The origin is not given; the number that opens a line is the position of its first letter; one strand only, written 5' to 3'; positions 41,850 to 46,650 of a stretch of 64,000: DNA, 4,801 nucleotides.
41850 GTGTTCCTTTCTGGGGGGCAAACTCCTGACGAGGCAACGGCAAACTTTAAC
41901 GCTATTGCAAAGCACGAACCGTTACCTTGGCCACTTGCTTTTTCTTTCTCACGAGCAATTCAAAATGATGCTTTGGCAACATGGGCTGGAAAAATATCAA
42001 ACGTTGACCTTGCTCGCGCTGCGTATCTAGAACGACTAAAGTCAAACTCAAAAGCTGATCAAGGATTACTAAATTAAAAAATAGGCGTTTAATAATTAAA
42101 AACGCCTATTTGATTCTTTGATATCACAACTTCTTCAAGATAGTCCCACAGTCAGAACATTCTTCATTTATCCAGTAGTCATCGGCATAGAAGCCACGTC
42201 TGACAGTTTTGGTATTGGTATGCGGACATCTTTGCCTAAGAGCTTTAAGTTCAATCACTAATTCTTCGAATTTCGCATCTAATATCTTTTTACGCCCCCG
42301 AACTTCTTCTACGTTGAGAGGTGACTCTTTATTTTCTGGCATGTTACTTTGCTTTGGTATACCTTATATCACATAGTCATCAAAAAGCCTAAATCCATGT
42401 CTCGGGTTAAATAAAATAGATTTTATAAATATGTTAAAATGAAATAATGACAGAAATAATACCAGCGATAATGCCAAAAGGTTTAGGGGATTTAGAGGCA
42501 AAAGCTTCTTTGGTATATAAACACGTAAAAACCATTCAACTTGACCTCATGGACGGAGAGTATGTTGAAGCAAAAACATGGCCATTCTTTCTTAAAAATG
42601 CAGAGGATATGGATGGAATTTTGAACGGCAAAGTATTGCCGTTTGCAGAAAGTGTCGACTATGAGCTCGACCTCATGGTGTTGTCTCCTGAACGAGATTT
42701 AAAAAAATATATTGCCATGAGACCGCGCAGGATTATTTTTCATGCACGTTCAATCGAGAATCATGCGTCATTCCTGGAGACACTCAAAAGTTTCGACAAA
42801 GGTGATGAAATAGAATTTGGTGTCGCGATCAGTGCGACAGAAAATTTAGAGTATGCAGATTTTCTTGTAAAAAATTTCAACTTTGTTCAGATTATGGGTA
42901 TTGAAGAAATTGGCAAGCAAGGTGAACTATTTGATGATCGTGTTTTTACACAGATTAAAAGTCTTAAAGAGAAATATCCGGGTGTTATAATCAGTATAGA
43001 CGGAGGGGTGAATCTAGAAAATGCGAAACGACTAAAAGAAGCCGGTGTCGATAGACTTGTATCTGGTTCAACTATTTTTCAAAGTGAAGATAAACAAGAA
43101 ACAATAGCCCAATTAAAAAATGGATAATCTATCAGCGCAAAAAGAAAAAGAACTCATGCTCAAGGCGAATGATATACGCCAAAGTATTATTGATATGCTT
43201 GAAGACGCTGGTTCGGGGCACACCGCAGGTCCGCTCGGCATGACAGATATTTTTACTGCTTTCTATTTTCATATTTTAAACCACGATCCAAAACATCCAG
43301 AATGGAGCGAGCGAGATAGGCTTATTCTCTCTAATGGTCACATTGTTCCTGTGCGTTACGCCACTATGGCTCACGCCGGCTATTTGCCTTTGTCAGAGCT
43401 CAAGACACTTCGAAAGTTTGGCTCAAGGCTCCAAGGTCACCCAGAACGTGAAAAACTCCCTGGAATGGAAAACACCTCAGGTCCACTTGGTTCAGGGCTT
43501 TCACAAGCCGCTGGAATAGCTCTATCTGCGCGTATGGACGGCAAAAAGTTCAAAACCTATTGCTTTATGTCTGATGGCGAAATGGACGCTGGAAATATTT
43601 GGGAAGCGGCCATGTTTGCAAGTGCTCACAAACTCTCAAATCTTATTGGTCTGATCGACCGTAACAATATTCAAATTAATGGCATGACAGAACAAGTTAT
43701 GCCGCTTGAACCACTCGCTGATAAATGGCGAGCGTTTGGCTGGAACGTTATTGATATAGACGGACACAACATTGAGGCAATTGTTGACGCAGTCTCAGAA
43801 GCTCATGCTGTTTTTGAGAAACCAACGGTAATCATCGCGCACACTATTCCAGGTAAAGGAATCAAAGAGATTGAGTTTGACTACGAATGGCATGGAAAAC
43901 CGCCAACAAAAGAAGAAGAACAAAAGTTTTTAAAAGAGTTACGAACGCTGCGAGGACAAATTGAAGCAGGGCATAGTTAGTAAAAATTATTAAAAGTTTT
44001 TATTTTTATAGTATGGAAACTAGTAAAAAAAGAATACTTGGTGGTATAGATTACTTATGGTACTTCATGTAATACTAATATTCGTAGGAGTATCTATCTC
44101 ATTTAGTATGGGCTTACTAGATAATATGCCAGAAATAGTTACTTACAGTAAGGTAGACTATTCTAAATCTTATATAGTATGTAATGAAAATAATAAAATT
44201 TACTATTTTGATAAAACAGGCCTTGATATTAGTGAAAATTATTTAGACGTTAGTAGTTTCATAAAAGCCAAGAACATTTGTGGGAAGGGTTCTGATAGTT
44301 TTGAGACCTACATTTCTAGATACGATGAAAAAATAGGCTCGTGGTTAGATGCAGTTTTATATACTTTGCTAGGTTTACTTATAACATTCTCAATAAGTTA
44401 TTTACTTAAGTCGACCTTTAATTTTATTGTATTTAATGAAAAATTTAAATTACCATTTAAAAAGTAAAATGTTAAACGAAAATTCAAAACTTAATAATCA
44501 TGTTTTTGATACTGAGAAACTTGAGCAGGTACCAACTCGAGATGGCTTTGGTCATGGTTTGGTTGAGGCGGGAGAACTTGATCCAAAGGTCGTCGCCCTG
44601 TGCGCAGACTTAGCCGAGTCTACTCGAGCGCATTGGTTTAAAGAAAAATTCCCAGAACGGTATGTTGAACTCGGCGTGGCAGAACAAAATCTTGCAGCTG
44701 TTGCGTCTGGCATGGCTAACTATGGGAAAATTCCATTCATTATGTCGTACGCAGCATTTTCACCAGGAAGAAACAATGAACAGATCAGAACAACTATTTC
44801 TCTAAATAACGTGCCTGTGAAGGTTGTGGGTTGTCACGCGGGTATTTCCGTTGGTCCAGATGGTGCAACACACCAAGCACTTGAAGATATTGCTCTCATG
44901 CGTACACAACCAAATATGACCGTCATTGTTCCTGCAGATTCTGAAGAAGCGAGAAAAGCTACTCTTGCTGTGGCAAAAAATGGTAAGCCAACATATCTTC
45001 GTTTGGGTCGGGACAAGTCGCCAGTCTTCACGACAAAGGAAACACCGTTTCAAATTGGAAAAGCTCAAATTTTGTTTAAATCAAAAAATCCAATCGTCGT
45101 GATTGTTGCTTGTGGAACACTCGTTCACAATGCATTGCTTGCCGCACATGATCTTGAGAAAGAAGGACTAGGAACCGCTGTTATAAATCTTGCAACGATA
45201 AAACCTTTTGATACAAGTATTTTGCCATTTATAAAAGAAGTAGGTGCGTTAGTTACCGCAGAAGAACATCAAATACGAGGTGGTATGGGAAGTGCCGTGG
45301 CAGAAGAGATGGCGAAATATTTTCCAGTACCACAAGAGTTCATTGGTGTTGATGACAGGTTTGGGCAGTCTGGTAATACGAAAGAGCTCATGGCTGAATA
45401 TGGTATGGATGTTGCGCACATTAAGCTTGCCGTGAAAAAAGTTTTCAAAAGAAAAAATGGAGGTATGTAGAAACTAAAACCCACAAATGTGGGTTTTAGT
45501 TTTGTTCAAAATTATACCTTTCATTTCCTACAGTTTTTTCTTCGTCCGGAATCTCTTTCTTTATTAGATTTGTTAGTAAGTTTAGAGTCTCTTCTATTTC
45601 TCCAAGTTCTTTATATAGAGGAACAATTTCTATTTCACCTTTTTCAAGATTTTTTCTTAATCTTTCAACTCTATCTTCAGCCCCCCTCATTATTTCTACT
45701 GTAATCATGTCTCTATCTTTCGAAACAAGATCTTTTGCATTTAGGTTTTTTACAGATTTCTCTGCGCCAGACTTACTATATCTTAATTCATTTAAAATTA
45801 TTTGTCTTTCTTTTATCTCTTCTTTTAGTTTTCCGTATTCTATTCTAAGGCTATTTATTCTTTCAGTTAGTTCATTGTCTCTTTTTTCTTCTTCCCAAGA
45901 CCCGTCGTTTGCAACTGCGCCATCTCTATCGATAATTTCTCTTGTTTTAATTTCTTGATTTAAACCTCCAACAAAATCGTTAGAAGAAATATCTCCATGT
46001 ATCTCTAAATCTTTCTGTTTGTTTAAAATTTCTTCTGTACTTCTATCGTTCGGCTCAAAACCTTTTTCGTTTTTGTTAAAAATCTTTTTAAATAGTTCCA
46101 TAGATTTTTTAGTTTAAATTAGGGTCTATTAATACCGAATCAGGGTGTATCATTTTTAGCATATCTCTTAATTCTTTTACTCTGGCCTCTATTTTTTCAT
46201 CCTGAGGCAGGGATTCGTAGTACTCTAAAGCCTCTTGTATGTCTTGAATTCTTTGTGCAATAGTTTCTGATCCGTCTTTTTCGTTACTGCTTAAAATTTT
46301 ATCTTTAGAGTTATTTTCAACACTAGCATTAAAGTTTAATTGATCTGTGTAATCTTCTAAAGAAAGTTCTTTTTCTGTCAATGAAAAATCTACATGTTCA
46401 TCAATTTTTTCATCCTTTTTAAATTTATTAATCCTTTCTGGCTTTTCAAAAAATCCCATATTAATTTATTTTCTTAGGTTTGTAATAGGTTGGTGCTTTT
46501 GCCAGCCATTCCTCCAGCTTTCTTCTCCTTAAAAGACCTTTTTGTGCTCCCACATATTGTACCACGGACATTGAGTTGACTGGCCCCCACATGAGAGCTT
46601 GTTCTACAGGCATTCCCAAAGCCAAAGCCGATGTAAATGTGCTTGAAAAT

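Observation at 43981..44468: Very AT-rich hydrophobic gene inserted exactly between the two halves of split transketolase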

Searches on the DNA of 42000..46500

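Call 73: search_rna_families(source=window, start=42000, end=46500, threshold=evalue, max_evalue=1)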
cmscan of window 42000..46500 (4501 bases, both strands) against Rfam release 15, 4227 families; matches with E-value up to 1: 1.
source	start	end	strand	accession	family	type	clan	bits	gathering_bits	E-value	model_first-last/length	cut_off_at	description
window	45471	45531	-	RF02495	ohsC_RNA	Gene; antitoxin;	-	27.4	50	0.4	1-77/77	no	Oppression of Hydrophobic ORF by sRNA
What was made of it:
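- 45470..45503 (.): 15-bp hairpin followed by a U-run, likely a bidirectional intrinsic terminator that closes the operon after tktC. A weak Rfam ohsC hit here (E 0.4, below gathering) is probably this hairpin (call 73).
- Tried and rejected: Rfam found no riboswitch or sRNA in 42000-46500 (call 73).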

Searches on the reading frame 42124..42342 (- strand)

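Call 52: search_protein_families(library=pfam, proteins=[window:42124-42342:-], max_evalue=0.05)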
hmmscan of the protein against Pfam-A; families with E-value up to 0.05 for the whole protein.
window:42124-42342:- (72 aa): 2 families
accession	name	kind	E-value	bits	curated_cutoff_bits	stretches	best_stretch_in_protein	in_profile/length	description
PF09723.15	Zn_ribbon_8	-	0.0048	17.3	34.4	0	24-49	14-39/41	Zinc ribbon domain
PF20781.2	TssR_C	-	0.029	15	25.7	1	7-61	82-138/141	TssR C-terminal domain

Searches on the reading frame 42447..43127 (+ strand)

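Call 5: search_protein_families(library=pfam, proteins=[window:42447-43127:+], max_evalue=0.01)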
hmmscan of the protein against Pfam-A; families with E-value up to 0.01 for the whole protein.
window:42447-43127:+ (226 aa): 2 families
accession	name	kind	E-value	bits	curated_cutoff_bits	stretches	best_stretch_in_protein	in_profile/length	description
PF00834.25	Ribul_P_3_epim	-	1.2e-24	87.3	21.1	1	5-211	3-198/198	Ribulose-phosphate 3 epimerase family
PF01729.25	QRPTase_C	-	0.00027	21.2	23.1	1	168-211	116-159/169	Quinolinate phosphoribosyl transferase, C-terminal domain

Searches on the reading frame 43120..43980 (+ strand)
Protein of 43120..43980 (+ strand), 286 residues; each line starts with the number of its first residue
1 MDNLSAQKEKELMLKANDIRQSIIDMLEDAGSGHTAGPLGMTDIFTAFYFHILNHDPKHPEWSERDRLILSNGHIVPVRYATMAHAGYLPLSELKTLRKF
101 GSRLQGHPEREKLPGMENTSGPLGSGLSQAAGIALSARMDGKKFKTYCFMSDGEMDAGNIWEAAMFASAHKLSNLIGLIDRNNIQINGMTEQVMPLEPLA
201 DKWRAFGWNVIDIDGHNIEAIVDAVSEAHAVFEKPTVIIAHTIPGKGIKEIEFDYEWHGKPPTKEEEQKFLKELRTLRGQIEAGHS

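Call 5: search_protein_families(library=pfam, proteins=[window:43120-43980:+], max_evalue=0.01)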
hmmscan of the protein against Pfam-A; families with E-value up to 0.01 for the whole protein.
window:43120-43980:+ (286 aa): 4 families
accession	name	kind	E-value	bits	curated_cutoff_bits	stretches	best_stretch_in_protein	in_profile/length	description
PF00456.26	Transketolase_N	-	8.3e-61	206.2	22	1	16-270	6-270/334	Transketolase, thiamine diphosphate binding domain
PF13292.11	DXP_synthase_N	-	9.3e-12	45.2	21.2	1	3-187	9-176/274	1-deoxy-D-xylulose-5-phosphate synthase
PF00676.26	E1_dh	-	3.3e-11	43.2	22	1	101-237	82-219/300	Dehydrogenase E1 component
PF09364.15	XFP_N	-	0.0013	18.1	23.7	1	112-227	131-246/364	XFP N-terminal domain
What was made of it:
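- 43120..43980 (+): tktN, the N-terminal (thiamine-diphosphate-binding) half of split transketolase. It is intact and forms the left border of the slot. PF00456 E 8.3e-61 (call 5).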

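Call 10: find_related_loci(query=window:43120-43977:+, collection=genome_contigs, flank=5000)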
Query window:43120-43977:+ (286 aa) in genome_contigs; peptide patterns used: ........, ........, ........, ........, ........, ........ (x = any residue, [..] = any of these).
600 stretches matched a pattern (row limit reached: there are more); 585 encode a relative of the query (tblastn E <= 1e-3); the best 80 are kept; 80 distinct loci.
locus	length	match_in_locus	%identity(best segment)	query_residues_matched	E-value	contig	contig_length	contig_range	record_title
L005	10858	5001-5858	89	1-286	4e-178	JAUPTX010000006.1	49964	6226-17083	MAG: Patescibacteria group bacterium isolate erpe_2018_sw_6hr_WHONDRS-SW48-000087_A_bin.16 scaffold_96, whole genome sho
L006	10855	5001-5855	67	1-285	1e-133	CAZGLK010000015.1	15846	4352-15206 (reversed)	MAG TPA_asm: uncultured Candidatus Saccharibacteria bacterium isolate binchicken_co38_1088 genome assembly, contig: NODE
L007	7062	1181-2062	64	4-285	1e-124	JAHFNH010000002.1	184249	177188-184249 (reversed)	MAG: Candidatus Nomurabacteria bacterium isolate nzgw476 NODE_34_length_184250_cov_5.996470, whole genome shotgun sequen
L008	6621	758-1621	63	1-285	3e-124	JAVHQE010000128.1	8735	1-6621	MAG: Candidatus Paceibacterota bacterium isolate WB01no19_43_19 NODE_6456_length_8735_cov_12.979032, whole genome shotgu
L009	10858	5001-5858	64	10-285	3e-123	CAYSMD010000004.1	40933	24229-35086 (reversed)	MAG TPA_asm: uncultured Candidatus Saccharibacteria bacterium isolate SRP286056_co2_117 genome assembly, contig: NODE_11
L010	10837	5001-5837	63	10-286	2e-116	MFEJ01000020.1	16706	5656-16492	MAG: Candidatus Doudnabacteria bacterium RIFCSPHIGHO2_01_FULL_45_18 rifcsphigho2_01_scaffold_7606, whole genome shotgun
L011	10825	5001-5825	59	3-273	7e-104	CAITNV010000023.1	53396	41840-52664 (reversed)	MAG: Candidatus Taylorbacteria bacterium isolate Umea_bin-01178 genome assembly, contig: bin-01178:23/62, whole genome s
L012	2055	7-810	54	7-274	1e-102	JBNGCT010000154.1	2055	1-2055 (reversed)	MAG: Thermovirgaceae bacterium isolate E05-007 bin76_IDBA_re-assembly_contigs.fa-154, whole genome shotgun sequence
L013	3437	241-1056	53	3-274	4e-95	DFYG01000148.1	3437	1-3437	MAG TPA_asm: Synergistaceae bacterium UBA4088 UBA4088_contig_57867, whole genome shotgun sequence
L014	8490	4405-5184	52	16-274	2e-93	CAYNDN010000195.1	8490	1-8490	MAG TPA_asm: uncultured Lentimicrobiaceae bacterium isolate SRP141376_co3_49 genome assembly, contig: NODE_22559_length_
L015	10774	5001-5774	51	16-274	8e-93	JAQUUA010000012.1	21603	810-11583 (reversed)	MAG: Candidatus Methanomethylophilaceae archaeon isolate STD2_132 NODE_8832_length_21603_cov_4.295213_Sandtown_D2, whole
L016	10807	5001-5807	53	10-277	2e-92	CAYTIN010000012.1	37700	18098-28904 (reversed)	MAG TPA_asm: uncultured Gammaproteobacteria bacterium isolate SRP278252_co2_11 genome assembly, contig: NODE_2073_length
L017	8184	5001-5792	52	11-274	4e-92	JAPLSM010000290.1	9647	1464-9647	MAG: Spirochaetes bacterium isolate LacPavin_0920_SED5_MAG_67_21 LacPavin_0920_SED5_scaffold_1803727, whole genome shotg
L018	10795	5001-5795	52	16-280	3e-91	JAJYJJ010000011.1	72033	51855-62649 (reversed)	MAG: Nitrospirae bacterium isolate DBS2-1.bin158 NODE_623_length_72033_cov_4.458362, whole genome shotgun sequence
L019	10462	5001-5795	54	10-274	3e-91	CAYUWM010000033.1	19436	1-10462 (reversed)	MAG TPA_asm: uncultured Dehalococcoidales bacterium isolate binchicken_co81_435 genome assembly, contig: NODE_3840_lengt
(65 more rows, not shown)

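Call 18: search_protein_families(library=pfam, proteins=[L005:5866-6183:+, L005:6189-6419:+], max_evalue=10)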
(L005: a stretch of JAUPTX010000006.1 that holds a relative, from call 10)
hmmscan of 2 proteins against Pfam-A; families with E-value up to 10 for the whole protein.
L005:5866-6183:+ (106 aa): 1 family
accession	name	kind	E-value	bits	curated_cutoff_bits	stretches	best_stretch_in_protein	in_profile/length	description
PF19673.4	DUF6176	-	2.4e-19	69.7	27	1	3-100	2-101/109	Family of unknown function (DUF6176)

L005:6189-6419:+ (77 aa): 1 family
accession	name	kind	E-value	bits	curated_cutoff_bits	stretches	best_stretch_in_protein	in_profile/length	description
PF10856.13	DUF2678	-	0.16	12.4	27.8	1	14-75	44-106/118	Protein of unknown function (DUF2678)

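Call 19: search_protein_families(library=ncbifam, proteins=[L005:5866-6183:+, L005:6189-6419:+], max_evalue=10)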
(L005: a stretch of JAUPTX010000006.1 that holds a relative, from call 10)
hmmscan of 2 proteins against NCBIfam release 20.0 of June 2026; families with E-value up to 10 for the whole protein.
L005:5866-6183:+ (106 aa): 0 families

L005:6189-6419:+ (77 aa): 2 families
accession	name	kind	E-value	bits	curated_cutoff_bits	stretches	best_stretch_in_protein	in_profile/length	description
NF047864.1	CBU_0592_membra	subfamily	1.4e-15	56.9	25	1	5-75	2-72/72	CBU_0592 family membrane protein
NF033690.1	ErmCL_fam_lead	subfamily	0.3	10.9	30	1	43-58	5-16/19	ErmCL family antibiotic resistance leader peptide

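Call 51: search_protein_families(library=padloc, proteins=[L005:5866-6183:+, L005:6189-6419:+], max_evalue=0.01)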
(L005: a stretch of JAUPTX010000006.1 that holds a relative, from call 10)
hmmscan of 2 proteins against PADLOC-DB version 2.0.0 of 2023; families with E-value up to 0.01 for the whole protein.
L005:5866-6183:+ (106 aa): 0 families

L005:6189-6419:+ (77 aa): 0 families
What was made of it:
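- On Toxin-antitoxin or other defence module: PADLOC, Pfam and NCBIfam give no hits, and the slot holds a single gene (calls 5, 19, 51).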
